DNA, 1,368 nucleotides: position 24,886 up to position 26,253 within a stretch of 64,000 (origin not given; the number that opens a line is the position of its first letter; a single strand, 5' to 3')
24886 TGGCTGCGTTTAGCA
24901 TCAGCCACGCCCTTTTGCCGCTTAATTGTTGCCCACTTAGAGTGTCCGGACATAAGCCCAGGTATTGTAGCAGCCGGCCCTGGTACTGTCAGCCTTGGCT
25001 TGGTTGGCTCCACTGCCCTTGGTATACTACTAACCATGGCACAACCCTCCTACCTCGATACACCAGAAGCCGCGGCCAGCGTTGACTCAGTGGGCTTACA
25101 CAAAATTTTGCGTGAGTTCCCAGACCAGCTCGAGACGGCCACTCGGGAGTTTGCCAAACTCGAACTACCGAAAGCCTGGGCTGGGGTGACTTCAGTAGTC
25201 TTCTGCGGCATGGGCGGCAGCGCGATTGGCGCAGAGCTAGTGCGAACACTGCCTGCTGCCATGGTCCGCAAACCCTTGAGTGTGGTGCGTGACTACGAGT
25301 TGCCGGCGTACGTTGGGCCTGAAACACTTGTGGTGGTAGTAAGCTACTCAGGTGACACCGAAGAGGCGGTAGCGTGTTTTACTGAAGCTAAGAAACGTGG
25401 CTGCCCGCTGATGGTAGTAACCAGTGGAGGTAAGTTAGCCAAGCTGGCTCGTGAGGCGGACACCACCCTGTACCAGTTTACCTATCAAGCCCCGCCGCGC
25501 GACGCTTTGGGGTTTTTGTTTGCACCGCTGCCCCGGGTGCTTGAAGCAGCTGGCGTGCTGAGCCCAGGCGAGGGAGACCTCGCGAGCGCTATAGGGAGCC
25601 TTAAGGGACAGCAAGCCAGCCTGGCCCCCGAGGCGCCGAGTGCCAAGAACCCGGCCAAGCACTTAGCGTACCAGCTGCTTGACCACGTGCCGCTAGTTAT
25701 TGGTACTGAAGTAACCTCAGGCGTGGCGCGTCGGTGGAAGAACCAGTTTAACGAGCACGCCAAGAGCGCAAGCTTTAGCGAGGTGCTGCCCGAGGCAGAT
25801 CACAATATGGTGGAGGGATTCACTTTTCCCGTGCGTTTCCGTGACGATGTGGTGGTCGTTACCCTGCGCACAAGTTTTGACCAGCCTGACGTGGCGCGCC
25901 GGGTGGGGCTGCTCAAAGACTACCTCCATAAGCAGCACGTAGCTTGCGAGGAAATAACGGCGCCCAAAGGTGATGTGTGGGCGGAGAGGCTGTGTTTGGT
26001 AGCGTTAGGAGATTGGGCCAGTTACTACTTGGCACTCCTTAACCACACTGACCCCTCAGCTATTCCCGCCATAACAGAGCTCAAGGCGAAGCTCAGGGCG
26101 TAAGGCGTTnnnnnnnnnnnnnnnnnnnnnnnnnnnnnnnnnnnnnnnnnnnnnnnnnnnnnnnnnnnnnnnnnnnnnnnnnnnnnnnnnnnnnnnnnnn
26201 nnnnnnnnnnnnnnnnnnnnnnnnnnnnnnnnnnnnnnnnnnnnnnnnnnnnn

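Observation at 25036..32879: Eight-gene plus-strand cluster predicted to make polyprenol-phosphate-hexose and transfer it outside the membrane (PGI/PMI, two GT2 Ppm1-like synthases, four or five GT-C-like membrane proteins)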

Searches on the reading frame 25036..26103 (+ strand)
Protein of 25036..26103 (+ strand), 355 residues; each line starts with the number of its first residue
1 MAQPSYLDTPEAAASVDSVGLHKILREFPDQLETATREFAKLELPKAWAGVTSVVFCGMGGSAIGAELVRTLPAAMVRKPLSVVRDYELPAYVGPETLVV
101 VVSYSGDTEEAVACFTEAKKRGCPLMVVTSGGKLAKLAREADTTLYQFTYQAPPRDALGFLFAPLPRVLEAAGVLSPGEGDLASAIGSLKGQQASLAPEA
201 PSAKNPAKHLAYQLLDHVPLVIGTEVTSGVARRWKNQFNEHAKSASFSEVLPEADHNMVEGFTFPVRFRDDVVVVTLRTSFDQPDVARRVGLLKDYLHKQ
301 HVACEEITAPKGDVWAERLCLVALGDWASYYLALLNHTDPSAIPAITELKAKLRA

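Call 3: search_protein_families(library=pfam, proteins=[window:25036-26103:+], max_evalue=0.01)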
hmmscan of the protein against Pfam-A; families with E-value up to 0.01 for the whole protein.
window:25036-26103:+ (355 aa): 3 families
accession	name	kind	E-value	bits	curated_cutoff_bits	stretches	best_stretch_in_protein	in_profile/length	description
PF10432.14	bact-PGI_C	-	1e-41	142.8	24.5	1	204-353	2-151/151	Bacterial phospho-glucose isomerase C-terminal SIS domain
PF01380.27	SIS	-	5.6e-07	29.9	25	1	53-146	7-103/131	SIS domain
PF13580.11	SIS_2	-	0.0005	20.5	27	0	95-130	103-138/138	SIS domain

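Call 4: search_protein_families(library=ncbifam, proteins=[window:25036-26103:+], max_evalue=0.01)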
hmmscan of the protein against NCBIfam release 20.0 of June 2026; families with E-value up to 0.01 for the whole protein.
window:25036-26103:+ (355 aa): 11 families
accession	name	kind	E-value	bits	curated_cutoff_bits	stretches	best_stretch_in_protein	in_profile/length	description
NF006425.0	PRK08674.1-5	equivalog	1.7e-80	270.6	471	1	7-353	5-353/358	bifunctional phosphoglucose/phosphomannose isomerase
NF006426.0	PRK08674.1-6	subfamily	1.4e-79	267.6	295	1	7-354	2-350/354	bifunctional phosphoglucose/phosphomannose isomerase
TIGR02128.1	G6PI_arch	equivalog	3.9e-64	216.5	213.9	1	42-353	12-307/308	bifunctional phosphoglucose/phosphomannose isomerase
NF006423.0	PRK08674.1-2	equivalog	9.4e-62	208.7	254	1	23-353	5-316/317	bifunctional phosphoglucose/phosphomannose isomerase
NF006424.0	PRK08674.1-3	equivalog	2.2e-48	165.4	730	1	21-353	20-352/355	bifunctional phosphoglucose/phosphomannose isomerase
NF006422.0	PRK08674.1-1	subfamily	1.9e-32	113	317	1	53-272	27-230/302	bifunctional phosphoglucose/phosphomannose isomerase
NF001484.0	PRK00331.1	subfamily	1.9e-05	23.3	381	1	44-146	279-383/601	isomerizing glutamine--fructose-6-phosphate transaminase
TIGR01135.1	glmS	equivalog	0.00011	20.9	418.05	1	32-146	272-388/607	glutamine--fructose-6-phosphate transaminase (isomerizing)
NF040776.2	AlsR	equivalog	0.00083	18.4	400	1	95-146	176-226/279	transcriptional repressor AlsR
NF002805.0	PRK02947.1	subfamily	0.0016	17.6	135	1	93-138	105-150/247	sugar isomerase domain-containing protein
NF008458.0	PRK11337.1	equivalog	0.0022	17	378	1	95-145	188-237/293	MurR/RpiR family transcriptional regulator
